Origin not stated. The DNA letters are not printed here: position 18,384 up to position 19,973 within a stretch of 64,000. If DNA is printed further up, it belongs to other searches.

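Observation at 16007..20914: Translationally coupled Ldh2 / DUF3500 / amidase / cyclic-amidohydrolase operon: candidate uncharacterised amide or ureide catabolic pathway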

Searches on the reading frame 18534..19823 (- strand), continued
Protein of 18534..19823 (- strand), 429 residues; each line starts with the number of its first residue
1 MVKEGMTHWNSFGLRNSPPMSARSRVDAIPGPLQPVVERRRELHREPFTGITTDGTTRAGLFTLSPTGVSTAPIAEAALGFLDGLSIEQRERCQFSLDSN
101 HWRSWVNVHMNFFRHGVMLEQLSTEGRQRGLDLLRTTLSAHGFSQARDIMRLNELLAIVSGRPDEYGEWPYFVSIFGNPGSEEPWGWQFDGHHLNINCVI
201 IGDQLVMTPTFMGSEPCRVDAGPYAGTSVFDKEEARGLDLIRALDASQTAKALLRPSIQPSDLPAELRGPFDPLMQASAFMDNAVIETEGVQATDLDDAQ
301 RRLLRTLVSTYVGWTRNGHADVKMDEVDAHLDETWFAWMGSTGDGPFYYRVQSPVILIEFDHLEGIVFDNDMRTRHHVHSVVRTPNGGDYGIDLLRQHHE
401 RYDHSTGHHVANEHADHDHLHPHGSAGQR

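Call 78: search_protein_families(library=pfam, proteins=[P0361, P0365, P0390, P0373, P0396, P0400, P0402, P0433, P0442, P0443], max_evalue=0.001)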
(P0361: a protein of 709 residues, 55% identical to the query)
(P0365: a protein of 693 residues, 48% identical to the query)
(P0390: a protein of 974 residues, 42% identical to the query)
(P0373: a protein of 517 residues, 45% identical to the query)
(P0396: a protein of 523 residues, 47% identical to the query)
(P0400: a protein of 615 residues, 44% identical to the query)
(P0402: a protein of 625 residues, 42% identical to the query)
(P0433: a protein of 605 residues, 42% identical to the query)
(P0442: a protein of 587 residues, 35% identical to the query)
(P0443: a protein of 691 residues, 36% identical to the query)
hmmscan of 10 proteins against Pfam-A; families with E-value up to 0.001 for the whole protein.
P0361 (709 aa): 2 families
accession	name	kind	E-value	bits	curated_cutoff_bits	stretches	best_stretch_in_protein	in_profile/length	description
PF12006.13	DUF3500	-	5.7e-96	322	27.2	1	364-687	3-296/297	Protein of unknown function (DUF3500)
PF00459.30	Inositol_P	-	1.9e-31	110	27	1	16-260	7-254/271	Inositol monophosphatase family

P0365 (693 aa): 4 families
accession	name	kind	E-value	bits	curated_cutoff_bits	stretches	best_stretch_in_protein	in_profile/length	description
PF12006.13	DUF3500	-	1.8e-101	340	27.2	1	69-381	2-297/297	Protein of unknown function (DUF3500)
PF00561.26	Abhydrolase_1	-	1.8e-26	93.8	25.8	1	427-664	2-240/245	alpha/beta hydrolase fold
PF12697.13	Abhydrolase_6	-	3.5e-17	64.2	26.3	1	428-674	1-216/217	Alpha/beta hydrolase family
PF12146.15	Hydrolase_4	-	1.1e-09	38.4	27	1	428-524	7-107/239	Serine aminopeptidase, S33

P0390 (974 aa): 4 families
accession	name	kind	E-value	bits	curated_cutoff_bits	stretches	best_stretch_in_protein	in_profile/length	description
PF12006.13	DUF3500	-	2.2e-99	333.2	27.2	1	632-956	2-296/297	Protein of unknown function (DUF3500)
PF01494.25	FAD_binding_3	-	4.9e-78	263.2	22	1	10-364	2-348/349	FAD binding domain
PF21274.3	Rng_hyd_C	-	4.1e-11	43.6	27.5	1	441-547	3-107/107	Aromatic-ring hydroxylase, C-terminal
PF01266.30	DAO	-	2e-05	24.7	27.9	1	12-44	2-34/353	FAD dependent oxidoreductase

P0373 (517 aa): 2 families
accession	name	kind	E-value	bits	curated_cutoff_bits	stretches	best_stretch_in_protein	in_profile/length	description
PF12006.13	DUF3500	-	1.8e-100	336.8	27.2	1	186-504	3-297/297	Protein of unknown function (DUF3500)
PF07813.17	LTXXQ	-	0.00091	20.3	24.3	0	191-208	77-94/100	LTXXQ motif family protein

P0396 (523 aa): 1 family
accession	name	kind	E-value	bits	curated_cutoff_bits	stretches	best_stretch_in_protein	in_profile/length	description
PF12006.13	DUF3500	-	1.5e-93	314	27.2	1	200-512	2-297/297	Protein of unknown function (DUF3500)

P0400 (615 aa): 1 family
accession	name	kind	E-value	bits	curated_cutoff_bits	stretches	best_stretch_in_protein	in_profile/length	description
PF12006.13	DUF3500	-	1.6e-104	350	27.2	1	92-413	2-297/297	Protein of unknown function (DUF3500)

P0402 (625 aa): 4 families
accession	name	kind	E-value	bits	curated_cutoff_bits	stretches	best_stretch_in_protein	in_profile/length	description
PF12006.13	DUF3500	-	6.4e-97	325.1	27.2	1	63-380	2-297/297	Protein of unknown function (DUF3500)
PF01135.25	PCMT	-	2.1e-05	24.8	20.3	1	430-488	66-124/210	Protein-L-isoaspartate(D-aspartate) O-methyltransferase (PCMT)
PF13847.12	Methyltransf_31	-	0.00065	19.8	27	0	437-564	3-119/145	Methyltransferase domain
PF08242.18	Methyltransf_12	-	0.00066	20.8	30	0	442-552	1-98/98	Methyltransferase domain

P0433 (605 aa): 1 family
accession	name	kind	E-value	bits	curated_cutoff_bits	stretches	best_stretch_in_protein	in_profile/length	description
PF12006.13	DUF3500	-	1.6e-83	281.1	27.2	1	101-422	2-297/297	Protein of unknown function (DUF3500)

P0442 (587 aa): 2 families
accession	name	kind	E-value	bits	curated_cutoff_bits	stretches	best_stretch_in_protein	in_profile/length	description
PF12006.13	DUF3500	-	2.3e-96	323.2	27.2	1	245-573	2-297/297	Protein of unknown function (DUF3500)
PF00171.27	Aldedh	-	4.2e-21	75.5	23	2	102-157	206-260/461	Aldehyde dehydrogenase family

P0443 (691 aa): 2 families
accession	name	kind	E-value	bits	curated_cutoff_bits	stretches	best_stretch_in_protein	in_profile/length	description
PF12006.13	DUF3500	-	1.6e-81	274.5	27.2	1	105-424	5-297/297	Protein of unknown function (DUF3500)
PF01738.24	DLH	-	2.3e-26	93.2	21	1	453-686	3-215/217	Dienelactone hydrolase family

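Call 79: search_dna_similar(query=window:18534-19823:-, collection=plasmids, mode=protein, max_rows=30)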
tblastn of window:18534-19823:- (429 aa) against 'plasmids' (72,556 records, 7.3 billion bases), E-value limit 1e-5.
Records with a match: 190; places in all: 197; records where one place covers at least 80% of the query: 17.
Best place of each record, by identity: 60-80% 3; <60% 187.
By first word of the organism name: Ralstonia 131; Agrobacterium 20; Streptomyces 7; Thioclava 3; Chondrinema 3; Sinorhizobium 3; Qipengyuania 2; Deinococcus 2; Komagataeibacter 2; Pannonibacter 2; and 15 more.
By predicted mobility (MOB-suite, as given by PLSDB): mobilizable 111; non-mobilizable 54; conjugative 25.
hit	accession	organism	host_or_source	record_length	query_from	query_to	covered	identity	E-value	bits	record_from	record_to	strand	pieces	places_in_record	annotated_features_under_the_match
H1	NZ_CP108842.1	Streptomyces chartreusis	-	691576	46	423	88%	42.9%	4e-91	308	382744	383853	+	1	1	DUF3500 domain-containing protein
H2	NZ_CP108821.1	Streptomyces chartreusis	-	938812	46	423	88%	42.9%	4e-91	308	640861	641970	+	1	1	DUF3500 domain-containing protein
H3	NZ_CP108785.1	Embleya sp. NBC_00888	-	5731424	23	409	90%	40.7%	1e-82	284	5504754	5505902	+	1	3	none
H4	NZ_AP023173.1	Rhodococcus qingshengii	-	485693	46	399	83%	41.6%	4e-89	302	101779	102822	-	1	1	DUF3500 domain-containing protein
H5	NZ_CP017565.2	Paraburkholderia sprentiae WSM5005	Lebeckia ambigua,root nodule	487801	43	421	88%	37.8%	4e-69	244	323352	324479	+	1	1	DUF3500 domain-containing protein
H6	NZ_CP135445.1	Thioclava sp. FTW29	-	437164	19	401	89%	36.1%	3e-70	248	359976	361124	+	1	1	DUF3500 domain-containing protein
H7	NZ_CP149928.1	Thioclava sp. GXIMD4216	pure culture,mangrove soil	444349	19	401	89%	36.1%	4e-70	248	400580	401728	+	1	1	DUF3500 domain-containing protein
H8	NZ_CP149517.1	Thioclava sp. GXIMD4215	pure culture,mangrove soil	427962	19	401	89%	35.8%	7e-70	247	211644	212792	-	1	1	DUF3500 domain-containing protein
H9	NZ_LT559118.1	Nonomuraea gerenzanensis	-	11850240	36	401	85%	36.0%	4e-65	233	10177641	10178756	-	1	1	none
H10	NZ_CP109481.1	Streptomyces sp. NBC_01450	-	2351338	41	400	84%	36.4%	2e-66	237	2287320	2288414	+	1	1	none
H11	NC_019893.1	Singulisphaera acidiphila DSM 18658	sphagnum peat from the bog Obukhovskoe ...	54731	65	408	80%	32.0%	6e-40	159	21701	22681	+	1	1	DUF3500 domain-containing protein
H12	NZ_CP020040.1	Streptomyces sp. 3211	pure culture,soil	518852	66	402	79%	32.1%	2e-34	143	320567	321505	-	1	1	DUF3500 domain-containing protein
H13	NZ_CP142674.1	Qipengyuania sp. HL-TH1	single cell,seawater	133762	53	391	79%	31.4%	6e-34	142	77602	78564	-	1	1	DUF3500 domain-containing protein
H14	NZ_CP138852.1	Qipengyuania sp. HL-TH1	single cell,seawater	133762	53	391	79%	31.4%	6e-34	142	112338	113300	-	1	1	DUF3500 domain-containing protein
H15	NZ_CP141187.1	Hymenobacter sp. GOD-10R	single cell,Crepidiastrum sonchifolium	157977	15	391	88%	26.7%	9e-16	87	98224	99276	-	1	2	DUF3500 domain-containing protein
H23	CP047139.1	Ralstonia solanacearum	Potato,Single cell,tuber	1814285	56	408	82%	26.5%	3e-22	107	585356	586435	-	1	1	DUF3500 domain-containing protein | HupE/UreJ family protein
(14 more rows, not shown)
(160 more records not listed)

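Call 80: get_annotated_region(hit=H1, flank=6000)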
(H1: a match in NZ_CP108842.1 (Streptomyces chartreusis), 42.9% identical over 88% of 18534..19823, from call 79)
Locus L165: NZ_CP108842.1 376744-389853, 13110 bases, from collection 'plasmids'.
description: Streptomyces chartreusis strain NBC_00851 plasmid unnamed2, complete sequence
organism: Streptomyces chartreusis (NCBI taxid 1969)
taxonomy: Bacteria; Actinomycetota; Actinomycetes; Kitasatosporales; Streptomycetaceae; Streptomyces; Streptomyces chartreusis
host: -; source: -; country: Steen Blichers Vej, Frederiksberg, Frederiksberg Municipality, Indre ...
typing (MOB-suite, as given by PLSDB): non-mobilizable; replicon rep_cluster_1910
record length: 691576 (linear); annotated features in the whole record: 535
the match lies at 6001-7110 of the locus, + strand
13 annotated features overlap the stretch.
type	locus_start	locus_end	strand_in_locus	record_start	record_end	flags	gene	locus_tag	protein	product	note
CDS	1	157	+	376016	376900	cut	-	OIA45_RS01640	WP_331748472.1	alpha/beta hydrolase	-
CDS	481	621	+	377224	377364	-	-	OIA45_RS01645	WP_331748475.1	hypothetical protein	-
CDS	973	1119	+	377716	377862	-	-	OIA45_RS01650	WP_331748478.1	hypothetical protein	-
CDS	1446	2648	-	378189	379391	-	-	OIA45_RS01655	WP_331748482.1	transposase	-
CDS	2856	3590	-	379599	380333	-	-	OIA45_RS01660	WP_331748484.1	IclR family transcriptional regulator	GO:0006355 - regulation of DNA-templated transcription [Evidence IEA]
CDS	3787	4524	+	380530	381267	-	-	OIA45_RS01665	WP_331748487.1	aldolase/citrate lyase family protein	-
CDS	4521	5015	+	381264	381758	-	-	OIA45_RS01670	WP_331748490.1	nuclear transport factor 2 family protein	-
CDS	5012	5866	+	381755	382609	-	-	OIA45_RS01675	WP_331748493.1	hypothetical protein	-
CDS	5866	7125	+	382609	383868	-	-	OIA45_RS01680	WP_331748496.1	DUF3500 domain-containing protein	-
CDS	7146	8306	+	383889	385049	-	-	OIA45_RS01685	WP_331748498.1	Rieske 2Fe-2S domain-containing protein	-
CDS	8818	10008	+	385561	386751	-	-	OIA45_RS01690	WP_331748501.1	epoxide hydrolase family protein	-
CDS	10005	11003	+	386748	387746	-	-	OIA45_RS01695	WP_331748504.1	PDR/VanB family oxidoreductase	-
CDS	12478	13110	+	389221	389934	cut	-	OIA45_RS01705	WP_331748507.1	class II aldolase/adducin family protein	-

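Call 81: get_annotated_region(hit=H4, flank=6000)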
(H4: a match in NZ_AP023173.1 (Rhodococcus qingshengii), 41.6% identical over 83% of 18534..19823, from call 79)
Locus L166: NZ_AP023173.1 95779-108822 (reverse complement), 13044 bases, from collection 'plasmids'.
description: Rhodococcus qingshengii strain CS98 plasmid RQCS_2
organism: Rhodococcus qingshengii (NCBI taxid 334542)
taxonomy: Bacteria; Actinomycetota; Actinomycetes; Mycobacteriales; Nocardiaceae; Rhodococcus; Rhodococcus qingshengii
host: -; source: -; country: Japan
typing (MOB-suite, as given by PLSDB): non-mobilizable
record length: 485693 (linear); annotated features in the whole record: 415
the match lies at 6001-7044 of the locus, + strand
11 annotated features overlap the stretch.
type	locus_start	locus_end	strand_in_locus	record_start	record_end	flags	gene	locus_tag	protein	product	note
CDS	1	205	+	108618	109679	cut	-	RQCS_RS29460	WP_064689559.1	IS110 family transposase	-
CDS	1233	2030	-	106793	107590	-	-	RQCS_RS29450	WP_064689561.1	crotonase/enoyl-CoA hydratase family protein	-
CDS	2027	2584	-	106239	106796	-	-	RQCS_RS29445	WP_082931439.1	MaoC family dehydratase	-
CDS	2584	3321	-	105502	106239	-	-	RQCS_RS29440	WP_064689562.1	3-oxoacyl-ACP reductase family protein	-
CDS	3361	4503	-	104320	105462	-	-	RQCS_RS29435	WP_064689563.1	thiolase family protein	GO:0006635 - fatty acid beta-oxidation [Evidence IEA]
CDS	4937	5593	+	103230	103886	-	-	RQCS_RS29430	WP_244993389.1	TetR/AcrR family transcriptional regulator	-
CDS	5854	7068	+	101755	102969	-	-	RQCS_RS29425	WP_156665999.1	DUF3500 domain-containing protein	-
CDS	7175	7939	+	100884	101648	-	-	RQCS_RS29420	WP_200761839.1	cupin domain-containing protein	-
CDS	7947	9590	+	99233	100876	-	-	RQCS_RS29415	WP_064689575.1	AMP-binding protein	-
CDS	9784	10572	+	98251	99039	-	-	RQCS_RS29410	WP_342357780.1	fumarylacetoacetate hydrolase family protein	-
CDS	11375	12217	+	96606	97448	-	-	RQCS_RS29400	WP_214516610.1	SDR family oxidoreductase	-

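Call 82: get_annotated_region(hit=H6, flank=6000)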
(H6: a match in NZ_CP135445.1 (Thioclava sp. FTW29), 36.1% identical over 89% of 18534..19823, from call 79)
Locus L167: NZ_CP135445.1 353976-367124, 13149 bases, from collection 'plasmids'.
description: Thioclava sp. FTW29 plasmid unnamed2, complete sequence
organism: Thioclava sp. FTW29 (NCBI taxid 3076557)
taxonomy: Bacteria; Pseudomonadota; Alphaproteobacteria; Rhodobacterales; Paracoccaceae; Thioclava; Thioclava sp. FTW29
host: -; source: -; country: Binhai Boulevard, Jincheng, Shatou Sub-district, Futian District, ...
typing (MOB-suite, as given by PLSDB): non-mobilizable
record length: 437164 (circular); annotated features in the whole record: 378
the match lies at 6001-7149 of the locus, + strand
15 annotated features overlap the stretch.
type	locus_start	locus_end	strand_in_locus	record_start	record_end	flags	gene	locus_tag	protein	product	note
CDS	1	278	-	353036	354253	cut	-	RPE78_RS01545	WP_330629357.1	MFS transporter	GO:0055085 - transmembrane transport [Evidence IEA]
CDS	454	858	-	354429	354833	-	-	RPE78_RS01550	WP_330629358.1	nuclear transport factor 2 family protein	-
CDS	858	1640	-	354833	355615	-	-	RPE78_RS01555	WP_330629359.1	SDR family oxidoreductase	-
CDS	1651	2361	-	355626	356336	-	-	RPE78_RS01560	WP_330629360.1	dienelactone hydrolase family protein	-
CDS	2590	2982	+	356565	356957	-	-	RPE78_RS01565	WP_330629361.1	hypothetical protein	-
CDS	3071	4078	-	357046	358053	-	hpaD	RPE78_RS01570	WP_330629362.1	3,4-dihydroxyphenylacetate 2,3-dioxygenase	-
CDS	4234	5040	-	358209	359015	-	-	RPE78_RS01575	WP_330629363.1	IclR family transcriptional regulator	GO:0006355 - regulation of DNA-templated transcription [Evidence IEA]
CDS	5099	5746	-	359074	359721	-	-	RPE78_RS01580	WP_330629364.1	GntR family transcriptional regulator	GO:0006355 - regulation of DNA-templated transcription [Evidence IEA]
CDS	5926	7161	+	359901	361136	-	-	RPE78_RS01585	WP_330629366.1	DUF3500 domain-containing protein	-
CDS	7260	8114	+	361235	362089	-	-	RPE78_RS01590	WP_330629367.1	fumarylacetoacetate hydrolase family protein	-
CDS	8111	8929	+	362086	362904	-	hpaH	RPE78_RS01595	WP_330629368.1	2-oxo-hept-4-ene-1,7-dioate hydratase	-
CDS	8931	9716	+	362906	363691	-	-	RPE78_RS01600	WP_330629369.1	HpcH/HpaI aldolase/citrate lyase family protein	-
CDS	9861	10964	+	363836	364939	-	-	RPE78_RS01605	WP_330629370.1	hypothetical protein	-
CDS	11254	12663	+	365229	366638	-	-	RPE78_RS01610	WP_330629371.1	M20 family metallopeptidase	-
CDS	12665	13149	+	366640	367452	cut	-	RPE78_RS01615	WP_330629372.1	sulfite exporter TauE/SafE family protein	GO:0006810 - transport [Evidence IEA]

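Call 83: get_annotated_region(hit=H5, flank=6000)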
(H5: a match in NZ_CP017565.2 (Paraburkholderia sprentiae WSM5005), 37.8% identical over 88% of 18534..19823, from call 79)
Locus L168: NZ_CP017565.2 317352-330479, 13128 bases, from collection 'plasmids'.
description: Paraburkholderia sprentiae WSM5005 plasmid pl2WSM5005, complete sequence
organism: Paraburkholderia sprentiae WSM5005 (NCBI taxid 754502)
taxonomy: Bacteria; Pseudomonadota; Betaproteobacteria; Burkholderiales; Burkholderiaceae; Paraburkholderia; Paraburkholderia sprentiae; Paraburkholderia sprentiae WSM5005
host: -; source: Lebeckia ambigua,root nodule; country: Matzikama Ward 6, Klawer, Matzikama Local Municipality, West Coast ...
typing (MOB-suite, as given by PLSDB): conjugative; relaxase MOBP; mating-pair formation MPF_T
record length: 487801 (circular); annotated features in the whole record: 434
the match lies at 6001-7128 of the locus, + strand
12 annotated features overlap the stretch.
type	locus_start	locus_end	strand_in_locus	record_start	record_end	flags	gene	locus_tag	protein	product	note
CDS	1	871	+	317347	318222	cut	-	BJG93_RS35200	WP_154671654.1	alpha/beta hydrolase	-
CDS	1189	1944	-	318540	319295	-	-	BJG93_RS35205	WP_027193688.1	TetR/AcrR family transcriptional regulator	GO:0006355 - regulation of DNA-templated transcription [Evidence IEA]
CDS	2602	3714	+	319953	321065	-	-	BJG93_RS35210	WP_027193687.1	LLM class flavin-dependent oxidoreductase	-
CDS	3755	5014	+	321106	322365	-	-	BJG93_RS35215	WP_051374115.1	Rieske 2Fe-2S domain-containing protein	-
CDS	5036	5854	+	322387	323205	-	-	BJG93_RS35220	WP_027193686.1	fumarylacetoacetate hydrolase family protein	-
CDS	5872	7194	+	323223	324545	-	-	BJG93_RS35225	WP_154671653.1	DUF3500 domain-containing protein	-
CDS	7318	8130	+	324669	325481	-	-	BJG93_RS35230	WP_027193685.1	fumarylacetoacetate hydrolase family protein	-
CDS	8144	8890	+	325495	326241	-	-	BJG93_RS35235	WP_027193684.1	cupin domain-containing protein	-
CDS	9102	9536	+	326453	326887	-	-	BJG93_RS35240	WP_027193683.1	heme-binding protein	-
CDS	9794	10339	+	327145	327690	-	-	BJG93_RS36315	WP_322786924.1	Dabb family protein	-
CDS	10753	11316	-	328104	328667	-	-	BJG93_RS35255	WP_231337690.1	MarR family transcriptional regulator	GO:0006355 - regulation of DNA-templated transcription [Evidence IEA]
CDS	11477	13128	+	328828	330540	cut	-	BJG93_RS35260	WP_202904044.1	FAD-dependent oxidoreductase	-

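Call 84: get_annotated_region(hit=H12, flank=5000)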
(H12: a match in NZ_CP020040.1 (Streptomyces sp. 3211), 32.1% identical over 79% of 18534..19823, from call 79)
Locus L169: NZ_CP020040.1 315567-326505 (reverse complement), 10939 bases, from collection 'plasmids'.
description: Streptomyces sp. 3211 isolate 3 plasmid p3211-1, complete sequence
organism: Streptomyces sp. 3211 (NCBI taxid 1964449)
taxonomy: Bacteria; Actinomycetota; Actinomycetes; Kitasatosporales; Streptomycetaceae; Streptomyces; Streptomyces sp. 3211
host: -; source: pure culture,soil; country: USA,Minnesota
typing (MOB-suite, as given by PLSDB): non-mobilizable; replicon rep_cluster_1606
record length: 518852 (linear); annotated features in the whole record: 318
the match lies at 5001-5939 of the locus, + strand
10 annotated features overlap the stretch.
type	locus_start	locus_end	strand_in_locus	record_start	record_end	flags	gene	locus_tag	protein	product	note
CDS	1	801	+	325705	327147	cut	-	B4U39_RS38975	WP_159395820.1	pyridoxal-dependent decarboxylase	GO:0019752 - carboxylic acid metabolic process [Evidence IEA]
CDS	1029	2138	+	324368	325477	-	-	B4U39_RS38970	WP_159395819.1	cytochrome P450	-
CDS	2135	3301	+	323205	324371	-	-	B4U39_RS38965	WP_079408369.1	acyl-CoA dehydrogenase family protein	-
CDS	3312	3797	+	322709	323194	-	-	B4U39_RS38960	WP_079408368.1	cupin domain-containing protein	-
CDS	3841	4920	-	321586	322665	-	-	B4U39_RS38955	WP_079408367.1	alkene reductase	-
CDS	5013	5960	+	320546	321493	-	-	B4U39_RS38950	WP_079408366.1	DUF3500 domain-containing protein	-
CDS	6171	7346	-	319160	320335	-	-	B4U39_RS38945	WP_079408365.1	epoxide hydrolase family protein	-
CDS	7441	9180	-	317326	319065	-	-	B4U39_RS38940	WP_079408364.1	cytochrome c biogenesis protein ResB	GO:0017004 - cytochrome complex assembly [Evidence IEA]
CDS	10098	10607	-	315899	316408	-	-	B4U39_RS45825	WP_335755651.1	IS110 family transposase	-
CDS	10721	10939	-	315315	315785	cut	-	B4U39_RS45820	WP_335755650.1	transposase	GO:0006313 - DNA transposition [Evidence IEA]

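Call 85: get_annotated_region(hit=H13, flank=5000)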
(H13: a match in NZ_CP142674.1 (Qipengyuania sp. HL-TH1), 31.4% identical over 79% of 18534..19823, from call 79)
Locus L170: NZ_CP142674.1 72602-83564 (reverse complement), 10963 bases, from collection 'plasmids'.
description: Qipengyuania sp. HL-TH1 plasmid plsm_A, complete sequence
organism: Qipengyuania sp. HL-TH1 (NCBI taxid 3113984)
taxonomy: Bacteria; Pseudomonadota; Alphaproteobacteria; Sphingomonadales; Erythrobacteraceae; Qipengyuania; Qipengyuania sp. HL-TH1
host: -; source: single cell,seawater; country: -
typing (MOB-suite, as given by PLSDB): mobilizable; relaxase MOBF
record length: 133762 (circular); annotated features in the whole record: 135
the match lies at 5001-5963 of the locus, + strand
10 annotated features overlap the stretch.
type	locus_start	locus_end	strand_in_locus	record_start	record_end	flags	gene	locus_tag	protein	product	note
CDS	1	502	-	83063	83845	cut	-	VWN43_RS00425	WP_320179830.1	hypothetical protein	-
CDS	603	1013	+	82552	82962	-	-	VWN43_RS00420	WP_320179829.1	hypothetical protein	-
CDS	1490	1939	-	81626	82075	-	-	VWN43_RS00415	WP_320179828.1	hypothetical protein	-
CDS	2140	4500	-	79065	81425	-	-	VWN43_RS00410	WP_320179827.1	EAL domain-containing protein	-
CDS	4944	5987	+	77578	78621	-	-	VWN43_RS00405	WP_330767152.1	DUF3500 domain-containing protein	-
CDS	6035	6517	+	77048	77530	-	-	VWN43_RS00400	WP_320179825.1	hypothetical protein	-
CDS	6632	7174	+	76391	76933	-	-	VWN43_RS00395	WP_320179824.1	cytochrome b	GO:0022904 - respiratory electron transport chain [Evidence IEA]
CDS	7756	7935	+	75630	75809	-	-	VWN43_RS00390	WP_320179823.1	hypothetical protein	-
CDS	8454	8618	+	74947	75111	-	-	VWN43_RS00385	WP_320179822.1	hypothetical protein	-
CDS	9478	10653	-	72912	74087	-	-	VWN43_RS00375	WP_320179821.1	zinc-dependent alcohol dehydrogenase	-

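Call 86: get_annotated_region(hit=H23, flank=5000)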
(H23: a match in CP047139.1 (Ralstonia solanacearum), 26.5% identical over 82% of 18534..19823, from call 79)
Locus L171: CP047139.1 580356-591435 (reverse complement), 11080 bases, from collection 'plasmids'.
description: Ralstonia solanacearum strain CFBP 8695 plasmid unnamed, complete sequence
organism: Ralstonia solanacearum (NCBI taxid 305)
taxonomy: Bacteria; Pseudomonadota; Betaproteobacteria; Burkholderiales; Burkholderiaceae; Ralstonia; Ralstonia solanacearum
host: -; source: Potato,Single cell,tuber; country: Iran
typing (MOB-suite, as given by PLSDB): mobilizable; relaxase MOBP
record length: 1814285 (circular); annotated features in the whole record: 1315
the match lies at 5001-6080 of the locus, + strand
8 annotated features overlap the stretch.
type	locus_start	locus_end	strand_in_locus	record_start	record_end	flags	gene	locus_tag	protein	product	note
CDS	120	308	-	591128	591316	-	-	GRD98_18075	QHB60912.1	hypothetical protein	-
CDS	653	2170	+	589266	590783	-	-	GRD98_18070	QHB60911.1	diguanylate cyclase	-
CDS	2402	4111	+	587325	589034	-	-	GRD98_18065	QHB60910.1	rhomboid family intramembrane serine protease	-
CDS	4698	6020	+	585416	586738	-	-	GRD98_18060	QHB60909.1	DUF3500 domain-containing protein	-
CDS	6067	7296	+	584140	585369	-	-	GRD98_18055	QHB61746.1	HupE/UreJ family protein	-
CDS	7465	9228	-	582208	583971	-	-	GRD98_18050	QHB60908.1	phospholipase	-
CDS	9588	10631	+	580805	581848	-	-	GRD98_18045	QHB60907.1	MFS transporter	-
CDS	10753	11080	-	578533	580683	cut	-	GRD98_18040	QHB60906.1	multicopper oxidase domain-containing protein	-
